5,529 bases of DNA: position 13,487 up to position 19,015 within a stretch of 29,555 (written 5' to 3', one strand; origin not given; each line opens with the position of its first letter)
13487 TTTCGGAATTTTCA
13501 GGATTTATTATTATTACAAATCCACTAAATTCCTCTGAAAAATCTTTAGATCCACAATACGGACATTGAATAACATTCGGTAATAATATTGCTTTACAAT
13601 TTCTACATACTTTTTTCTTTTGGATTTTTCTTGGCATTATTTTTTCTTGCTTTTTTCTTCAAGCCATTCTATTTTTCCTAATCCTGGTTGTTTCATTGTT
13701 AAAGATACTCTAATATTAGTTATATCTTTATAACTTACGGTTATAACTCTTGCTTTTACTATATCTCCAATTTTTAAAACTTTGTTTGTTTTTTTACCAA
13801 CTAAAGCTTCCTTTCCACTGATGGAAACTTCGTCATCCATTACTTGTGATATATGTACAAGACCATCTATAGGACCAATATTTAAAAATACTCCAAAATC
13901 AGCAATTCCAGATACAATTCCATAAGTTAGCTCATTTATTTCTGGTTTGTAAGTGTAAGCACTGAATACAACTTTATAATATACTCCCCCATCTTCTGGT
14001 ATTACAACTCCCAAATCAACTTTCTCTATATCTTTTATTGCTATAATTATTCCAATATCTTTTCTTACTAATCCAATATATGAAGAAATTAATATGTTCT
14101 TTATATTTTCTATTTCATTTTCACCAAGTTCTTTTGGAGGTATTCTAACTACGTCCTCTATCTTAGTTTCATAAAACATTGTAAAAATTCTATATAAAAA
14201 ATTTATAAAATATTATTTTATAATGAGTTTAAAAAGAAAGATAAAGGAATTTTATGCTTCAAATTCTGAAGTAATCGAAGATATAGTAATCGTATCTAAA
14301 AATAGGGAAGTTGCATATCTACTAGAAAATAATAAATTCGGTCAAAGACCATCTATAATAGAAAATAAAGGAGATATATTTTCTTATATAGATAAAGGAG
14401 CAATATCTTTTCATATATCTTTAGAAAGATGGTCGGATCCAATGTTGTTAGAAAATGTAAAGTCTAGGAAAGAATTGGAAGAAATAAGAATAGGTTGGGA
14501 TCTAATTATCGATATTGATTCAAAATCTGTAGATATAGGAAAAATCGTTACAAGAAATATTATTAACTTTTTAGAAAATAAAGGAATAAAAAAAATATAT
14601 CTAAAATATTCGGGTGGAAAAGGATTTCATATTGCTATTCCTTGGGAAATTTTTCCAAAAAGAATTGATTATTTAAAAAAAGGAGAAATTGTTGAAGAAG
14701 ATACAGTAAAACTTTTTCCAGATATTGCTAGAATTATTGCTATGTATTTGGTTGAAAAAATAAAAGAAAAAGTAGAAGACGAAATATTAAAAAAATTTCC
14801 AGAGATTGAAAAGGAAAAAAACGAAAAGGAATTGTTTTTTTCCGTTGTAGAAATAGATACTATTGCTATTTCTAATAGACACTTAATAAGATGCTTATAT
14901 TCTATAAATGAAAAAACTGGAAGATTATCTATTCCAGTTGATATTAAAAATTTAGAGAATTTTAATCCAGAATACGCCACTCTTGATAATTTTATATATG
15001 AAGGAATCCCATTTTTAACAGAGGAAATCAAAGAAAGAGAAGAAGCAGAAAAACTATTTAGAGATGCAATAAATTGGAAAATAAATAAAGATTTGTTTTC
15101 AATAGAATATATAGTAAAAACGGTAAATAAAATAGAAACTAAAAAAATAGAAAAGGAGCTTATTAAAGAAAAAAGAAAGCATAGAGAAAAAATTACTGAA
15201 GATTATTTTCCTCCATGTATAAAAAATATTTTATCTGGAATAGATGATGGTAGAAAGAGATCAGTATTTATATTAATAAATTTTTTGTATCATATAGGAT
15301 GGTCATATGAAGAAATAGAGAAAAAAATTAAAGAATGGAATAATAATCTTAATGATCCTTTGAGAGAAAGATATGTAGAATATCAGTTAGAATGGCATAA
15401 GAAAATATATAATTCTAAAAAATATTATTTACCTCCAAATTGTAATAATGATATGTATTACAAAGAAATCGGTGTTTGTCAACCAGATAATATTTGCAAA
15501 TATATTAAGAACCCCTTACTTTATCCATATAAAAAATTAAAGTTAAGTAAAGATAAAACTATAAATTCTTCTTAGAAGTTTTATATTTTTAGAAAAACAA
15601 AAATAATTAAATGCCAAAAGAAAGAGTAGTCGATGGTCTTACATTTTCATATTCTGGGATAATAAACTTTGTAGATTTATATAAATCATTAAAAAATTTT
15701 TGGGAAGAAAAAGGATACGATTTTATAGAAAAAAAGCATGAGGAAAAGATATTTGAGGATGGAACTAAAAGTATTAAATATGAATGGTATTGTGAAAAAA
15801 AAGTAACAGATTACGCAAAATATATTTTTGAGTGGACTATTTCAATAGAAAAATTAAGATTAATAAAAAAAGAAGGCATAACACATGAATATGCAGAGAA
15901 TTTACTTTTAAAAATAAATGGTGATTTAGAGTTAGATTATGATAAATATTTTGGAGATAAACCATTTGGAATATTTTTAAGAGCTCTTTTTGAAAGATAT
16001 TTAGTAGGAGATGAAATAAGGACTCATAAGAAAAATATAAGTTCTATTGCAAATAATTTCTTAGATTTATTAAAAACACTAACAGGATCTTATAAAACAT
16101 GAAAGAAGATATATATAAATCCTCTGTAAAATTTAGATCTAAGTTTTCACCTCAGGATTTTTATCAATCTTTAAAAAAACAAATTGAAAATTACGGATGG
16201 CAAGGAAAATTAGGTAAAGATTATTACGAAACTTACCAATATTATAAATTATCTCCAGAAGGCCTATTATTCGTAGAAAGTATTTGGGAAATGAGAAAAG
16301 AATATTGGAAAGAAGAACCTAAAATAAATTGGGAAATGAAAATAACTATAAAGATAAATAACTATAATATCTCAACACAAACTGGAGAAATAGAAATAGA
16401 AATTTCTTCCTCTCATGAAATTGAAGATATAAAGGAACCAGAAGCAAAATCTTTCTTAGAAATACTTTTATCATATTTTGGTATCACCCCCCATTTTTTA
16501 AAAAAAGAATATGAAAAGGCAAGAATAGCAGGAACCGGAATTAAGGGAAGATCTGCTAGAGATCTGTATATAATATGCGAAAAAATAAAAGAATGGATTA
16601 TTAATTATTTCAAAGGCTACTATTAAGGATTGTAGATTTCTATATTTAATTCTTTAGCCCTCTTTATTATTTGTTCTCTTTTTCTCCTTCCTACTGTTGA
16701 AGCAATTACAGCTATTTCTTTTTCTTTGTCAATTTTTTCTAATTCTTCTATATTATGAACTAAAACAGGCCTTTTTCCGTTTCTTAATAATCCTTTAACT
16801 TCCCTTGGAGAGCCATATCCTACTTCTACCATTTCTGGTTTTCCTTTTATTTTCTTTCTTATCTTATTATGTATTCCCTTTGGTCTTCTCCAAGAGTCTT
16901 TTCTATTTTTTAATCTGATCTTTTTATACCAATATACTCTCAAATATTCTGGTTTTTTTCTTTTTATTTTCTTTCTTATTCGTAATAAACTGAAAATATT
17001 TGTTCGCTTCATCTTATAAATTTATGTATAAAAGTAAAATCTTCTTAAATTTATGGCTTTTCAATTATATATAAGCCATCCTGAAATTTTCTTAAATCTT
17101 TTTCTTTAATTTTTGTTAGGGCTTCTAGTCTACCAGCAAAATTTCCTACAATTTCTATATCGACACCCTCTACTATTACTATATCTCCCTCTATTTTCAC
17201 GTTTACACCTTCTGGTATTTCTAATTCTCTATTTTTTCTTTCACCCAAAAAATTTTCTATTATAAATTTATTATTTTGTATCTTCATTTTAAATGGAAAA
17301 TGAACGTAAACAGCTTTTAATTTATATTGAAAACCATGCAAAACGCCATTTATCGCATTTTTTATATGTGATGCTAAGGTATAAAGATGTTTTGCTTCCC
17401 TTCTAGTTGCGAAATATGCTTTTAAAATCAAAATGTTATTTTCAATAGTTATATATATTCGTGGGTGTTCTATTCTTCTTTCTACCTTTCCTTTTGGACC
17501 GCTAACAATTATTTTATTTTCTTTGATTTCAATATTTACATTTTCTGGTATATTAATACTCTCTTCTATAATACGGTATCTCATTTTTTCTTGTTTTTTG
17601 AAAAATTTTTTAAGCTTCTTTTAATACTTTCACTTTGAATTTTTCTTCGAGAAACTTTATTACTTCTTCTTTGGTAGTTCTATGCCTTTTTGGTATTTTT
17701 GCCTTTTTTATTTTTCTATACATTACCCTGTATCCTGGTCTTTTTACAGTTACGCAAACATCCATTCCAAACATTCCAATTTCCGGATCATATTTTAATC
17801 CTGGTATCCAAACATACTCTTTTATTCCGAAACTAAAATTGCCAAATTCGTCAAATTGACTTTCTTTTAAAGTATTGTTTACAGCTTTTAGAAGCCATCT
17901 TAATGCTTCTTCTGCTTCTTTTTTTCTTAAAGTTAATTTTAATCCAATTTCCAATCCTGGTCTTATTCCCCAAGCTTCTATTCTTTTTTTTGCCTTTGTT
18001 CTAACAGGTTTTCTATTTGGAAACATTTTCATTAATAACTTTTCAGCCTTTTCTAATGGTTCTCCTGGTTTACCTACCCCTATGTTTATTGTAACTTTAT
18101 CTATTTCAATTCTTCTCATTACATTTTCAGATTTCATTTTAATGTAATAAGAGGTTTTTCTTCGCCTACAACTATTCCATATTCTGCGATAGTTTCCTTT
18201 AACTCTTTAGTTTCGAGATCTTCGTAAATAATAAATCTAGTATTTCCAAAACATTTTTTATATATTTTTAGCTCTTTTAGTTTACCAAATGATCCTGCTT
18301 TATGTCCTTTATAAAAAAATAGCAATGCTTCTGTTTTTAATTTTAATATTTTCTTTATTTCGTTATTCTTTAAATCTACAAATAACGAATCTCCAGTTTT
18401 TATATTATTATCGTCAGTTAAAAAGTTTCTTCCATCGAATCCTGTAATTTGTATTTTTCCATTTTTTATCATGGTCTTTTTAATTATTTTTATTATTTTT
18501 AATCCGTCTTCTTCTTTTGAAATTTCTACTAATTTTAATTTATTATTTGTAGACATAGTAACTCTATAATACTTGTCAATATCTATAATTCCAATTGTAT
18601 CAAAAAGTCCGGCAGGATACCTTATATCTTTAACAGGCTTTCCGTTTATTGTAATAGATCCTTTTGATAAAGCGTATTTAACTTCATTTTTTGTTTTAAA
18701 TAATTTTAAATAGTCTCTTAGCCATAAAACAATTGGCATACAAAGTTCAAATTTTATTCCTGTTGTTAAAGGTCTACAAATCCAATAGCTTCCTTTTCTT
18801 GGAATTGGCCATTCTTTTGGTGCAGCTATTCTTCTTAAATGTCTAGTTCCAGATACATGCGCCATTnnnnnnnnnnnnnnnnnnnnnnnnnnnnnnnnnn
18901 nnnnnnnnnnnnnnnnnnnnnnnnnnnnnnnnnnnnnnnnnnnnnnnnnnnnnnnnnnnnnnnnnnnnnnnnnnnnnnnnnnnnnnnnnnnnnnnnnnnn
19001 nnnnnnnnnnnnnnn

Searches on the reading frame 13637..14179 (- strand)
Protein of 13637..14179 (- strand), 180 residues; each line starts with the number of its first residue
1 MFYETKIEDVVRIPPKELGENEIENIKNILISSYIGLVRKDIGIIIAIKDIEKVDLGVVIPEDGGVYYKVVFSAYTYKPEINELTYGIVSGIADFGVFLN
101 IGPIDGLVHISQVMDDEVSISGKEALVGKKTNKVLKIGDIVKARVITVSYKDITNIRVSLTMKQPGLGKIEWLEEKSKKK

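Call 26: search_protein_families(library=pfam, proteins=[window:13637-14179:-], max_evalue=0.01)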
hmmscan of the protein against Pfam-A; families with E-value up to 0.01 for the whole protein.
window:13637-14179:- (180 aa): 2 families
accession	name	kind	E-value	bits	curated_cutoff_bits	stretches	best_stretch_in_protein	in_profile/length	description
PF00575.29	S1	-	1.3e-12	48.4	22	1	78-151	1-65/74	S1 RNA binding domain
PF03876.22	SHS2_Rpb7-N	-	1.5e-10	41.5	24.8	1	8-64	1-57/57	SHS2 domain found in N terminus of Rpb7p/Rpc25p/MJ0397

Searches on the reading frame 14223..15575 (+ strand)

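Call 26: search_protein_families(library=pfam, proteins=[window:14223-15575:+], max_evalue=0.01)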
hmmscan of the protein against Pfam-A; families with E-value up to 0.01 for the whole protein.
window:14223-15575:+ (450 aa): 3 families
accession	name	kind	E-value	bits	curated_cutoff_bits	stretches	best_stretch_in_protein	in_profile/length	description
PF04104.19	DNA_primase_lrg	-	6.9e-10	39.1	22.4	1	286-409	44-190/266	Eukaryotic and archaeal DNA primase, large subunit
PF01896.25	DNA_primase_S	-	9.7e-10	39.5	26.8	1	98-241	16-163/163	DNA primase small subunit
PF21686.3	LigD_Prim-Pol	-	0.0019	18.2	27.4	1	47-142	71-153/254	LigD, primase-polymerase domain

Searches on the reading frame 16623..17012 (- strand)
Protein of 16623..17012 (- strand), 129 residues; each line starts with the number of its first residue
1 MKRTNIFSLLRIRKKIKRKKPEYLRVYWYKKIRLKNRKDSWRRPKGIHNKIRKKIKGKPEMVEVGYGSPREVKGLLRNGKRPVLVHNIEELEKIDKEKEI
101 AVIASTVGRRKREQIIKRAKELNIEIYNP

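Call 26: search_protein_families(library=pfam, proteins=[window:16623-17012:-], max_evalue=0.01)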
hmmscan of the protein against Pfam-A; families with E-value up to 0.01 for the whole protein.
window:16623-17012:- (129 aa): 2 families
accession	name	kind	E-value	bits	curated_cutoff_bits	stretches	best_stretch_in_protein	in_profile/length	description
PF01655.23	Ribosomal_L32e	-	4.8e-36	123.8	25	1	20-128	1-108/108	Ribosomal protein L32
PF02401.23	LYTB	-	0.0012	18.7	24.5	1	47-122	94-170/267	LytB protein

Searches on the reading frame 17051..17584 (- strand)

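Call 26: search_protein_families(library=pfam, proteins=[window:17051-17584:-], max_evalue=0.01)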
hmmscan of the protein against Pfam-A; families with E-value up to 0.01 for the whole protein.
window:17051-17584:- (177 aa): 1 family
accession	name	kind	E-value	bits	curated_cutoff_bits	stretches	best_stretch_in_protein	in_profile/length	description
PF00347.28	Ribosomal_L6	-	1.2e-20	74.4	27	2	96-170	1-80/80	Ribosomal protein L6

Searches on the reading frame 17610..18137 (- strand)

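Call 26: search_protein_families(library=pfam, proteins=[window:17610-18137:-], max_evalue=0.01)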
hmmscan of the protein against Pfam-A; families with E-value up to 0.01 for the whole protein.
window:17610-18137:- (175 aa): 2 families
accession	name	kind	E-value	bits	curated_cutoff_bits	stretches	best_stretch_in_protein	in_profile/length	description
PF00673.26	Ribosomal_L5_C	-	5.7e-19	68.5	27.8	1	63-159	1-91/94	ribosomal L5P family C-terminus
PF00281.24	Ribosomal_L5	-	1.5e-15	57.7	34.9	1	5-59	1-57/57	Ribosomal protein L5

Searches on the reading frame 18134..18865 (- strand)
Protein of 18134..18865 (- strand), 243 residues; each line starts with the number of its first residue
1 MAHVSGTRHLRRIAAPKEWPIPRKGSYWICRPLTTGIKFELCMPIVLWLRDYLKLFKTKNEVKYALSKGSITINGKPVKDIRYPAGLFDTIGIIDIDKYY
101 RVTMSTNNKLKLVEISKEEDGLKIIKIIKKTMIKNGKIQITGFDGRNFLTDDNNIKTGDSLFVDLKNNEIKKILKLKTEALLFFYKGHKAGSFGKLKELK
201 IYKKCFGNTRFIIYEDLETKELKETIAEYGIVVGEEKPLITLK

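Call 27: search_protein_families(library=pfam, proteins=[window:18134-18865:-], max_evalue=0.01)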
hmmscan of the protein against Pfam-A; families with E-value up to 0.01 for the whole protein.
window:18134-18865:- (243 aa): 3 families
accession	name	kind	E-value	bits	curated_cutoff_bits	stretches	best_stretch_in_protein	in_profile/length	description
PF00900.26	Ribosomal_S4e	-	5.2e-22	77.8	25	1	97-170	2-75/75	Ribosomal family S4e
PF08071.17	RS4NT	-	1e-09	38.7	27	1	6-33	3-30/37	RS4NT (NUC023) domain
PF01479.30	S4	-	3.7e-05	23.8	22.8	1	53-90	10-47/48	S4 domain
